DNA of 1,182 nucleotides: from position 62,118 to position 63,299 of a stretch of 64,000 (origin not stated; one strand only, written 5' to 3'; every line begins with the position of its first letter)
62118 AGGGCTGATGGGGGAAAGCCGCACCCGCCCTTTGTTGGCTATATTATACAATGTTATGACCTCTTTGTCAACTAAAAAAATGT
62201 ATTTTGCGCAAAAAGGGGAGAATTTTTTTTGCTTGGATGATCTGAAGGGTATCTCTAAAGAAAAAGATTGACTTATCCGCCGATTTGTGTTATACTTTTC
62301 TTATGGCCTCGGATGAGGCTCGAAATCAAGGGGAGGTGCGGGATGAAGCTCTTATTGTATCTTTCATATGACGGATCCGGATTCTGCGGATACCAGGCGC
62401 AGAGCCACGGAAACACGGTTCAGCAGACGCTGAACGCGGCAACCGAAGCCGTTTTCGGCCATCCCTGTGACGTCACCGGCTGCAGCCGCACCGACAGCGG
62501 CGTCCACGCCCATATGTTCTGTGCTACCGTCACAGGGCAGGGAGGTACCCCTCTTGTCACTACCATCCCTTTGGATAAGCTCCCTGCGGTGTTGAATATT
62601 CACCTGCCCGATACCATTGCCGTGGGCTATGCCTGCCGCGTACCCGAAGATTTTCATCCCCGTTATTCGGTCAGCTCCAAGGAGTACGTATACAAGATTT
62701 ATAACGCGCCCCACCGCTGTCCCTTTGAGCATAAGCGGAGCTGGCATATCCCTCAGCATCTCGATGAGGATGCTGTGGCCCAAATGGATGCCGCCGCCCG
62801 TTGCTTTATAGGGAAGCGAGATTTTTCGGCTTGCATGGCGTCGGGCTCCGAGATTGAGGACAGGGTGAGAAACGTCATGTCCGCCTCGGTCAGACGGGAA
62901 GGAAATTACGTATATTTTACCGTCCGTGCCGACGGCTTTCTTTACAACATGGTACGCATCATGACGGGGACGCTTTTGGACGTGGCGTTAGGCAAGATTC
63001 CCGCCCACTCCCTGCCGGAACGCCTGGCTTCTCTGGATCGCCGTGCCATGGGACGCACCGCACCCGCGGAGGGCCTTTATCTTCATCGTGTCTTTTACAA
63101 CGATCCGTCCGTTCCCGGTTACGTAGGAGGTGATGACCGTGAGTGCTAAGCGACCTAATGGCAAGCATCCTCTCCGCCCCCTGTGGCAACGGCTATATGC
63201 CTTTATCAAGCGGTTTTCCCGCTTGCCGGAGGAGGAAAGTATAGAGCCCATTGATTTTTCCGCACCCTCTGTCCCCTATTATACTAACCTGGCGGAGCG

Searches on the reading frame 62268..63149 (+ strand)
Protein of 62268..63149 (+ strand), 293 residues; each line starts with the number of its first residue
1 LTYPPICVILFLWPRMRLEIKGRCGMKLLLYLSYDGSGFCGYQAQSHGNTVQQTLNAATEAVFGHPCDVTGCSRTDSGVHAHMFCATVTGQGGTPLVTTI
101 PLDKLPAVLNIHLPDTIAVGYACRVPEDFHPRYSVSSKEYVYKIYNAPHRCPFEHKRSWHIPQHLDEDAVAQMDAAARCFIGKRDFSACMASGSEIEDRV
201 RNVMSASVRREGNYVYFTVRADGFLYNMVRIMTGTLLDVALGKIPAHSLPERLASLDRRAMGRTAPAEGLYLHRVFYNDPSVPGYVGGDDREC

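Call 87: find_encoding_contigs(protein=window:62268-63149:+, flank=10000, max_places=2)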
Protein window:62268-63149:+ (293 aa): no gene with exactly this product is on record in the collection.
